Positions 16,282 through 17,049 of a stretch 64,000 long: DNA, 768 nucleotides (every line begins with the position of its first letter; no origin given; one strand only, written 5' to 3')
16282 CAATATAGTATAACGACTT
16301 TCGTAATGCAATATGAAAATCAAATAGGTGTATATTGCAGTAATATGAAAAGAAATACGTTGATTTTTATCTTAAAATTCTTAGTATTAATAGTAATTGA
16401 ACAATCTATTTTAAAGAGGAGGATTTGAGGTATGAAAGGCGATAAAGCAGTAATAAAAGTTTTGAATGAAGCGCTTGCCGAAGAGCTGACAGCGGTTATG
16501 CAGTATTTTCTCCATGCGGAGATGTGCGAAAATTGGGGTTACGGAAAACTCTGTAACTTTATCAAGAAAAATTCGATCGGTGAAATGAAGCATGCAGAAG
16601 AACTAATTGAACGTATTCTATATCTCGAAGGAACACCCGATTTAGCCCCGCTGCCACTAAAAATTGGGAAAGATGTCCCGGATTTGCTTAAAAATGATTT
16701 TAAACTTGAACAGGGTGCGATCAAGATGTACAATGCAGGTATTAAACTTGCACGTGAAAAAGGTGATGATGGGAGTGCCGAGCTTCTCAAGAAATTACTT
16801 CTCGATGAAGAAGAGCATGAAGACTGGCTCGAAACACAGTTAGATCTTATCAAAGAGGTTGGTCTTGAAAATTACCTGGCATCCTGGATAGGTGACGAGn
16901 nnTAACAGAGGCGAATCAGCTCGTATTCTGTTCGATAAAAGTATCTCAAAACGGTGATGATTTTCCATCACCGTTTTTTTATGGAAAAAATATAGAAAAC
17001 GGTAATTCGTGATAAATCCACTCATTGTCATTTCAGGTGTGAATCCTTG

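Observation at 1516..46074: Very high density of disrupted genes: at least 6 in-frame stops (TGA x4, TAA, TAG) and at least 8 homopolymer frameshifts in conserved genes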

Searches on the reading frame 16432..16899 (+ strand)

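Call 10: search_protein_families(library=pfam, proteins=[window:16432-16899:+], max_evalue=0.01)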
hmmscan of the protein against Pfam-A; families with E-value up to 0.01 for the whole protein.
window:16432-16899:+ (156 aa): 3 families
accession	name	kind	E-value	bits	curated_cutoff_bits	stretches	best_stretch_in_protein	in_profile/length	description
PF00210.30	Ferritin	-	7.3e-39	133.4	24.5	1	8-142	1-141/142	Ferritin-like domain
PF02915.23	Rubrerythrin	-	1.2e-06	29.4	22.8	1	9-134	1-134/137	Rubrerythrin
PF05974.18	DUF892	-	0.0014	19.2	23.7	1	89-137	102-150/159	Domain of unknown function (DUF892)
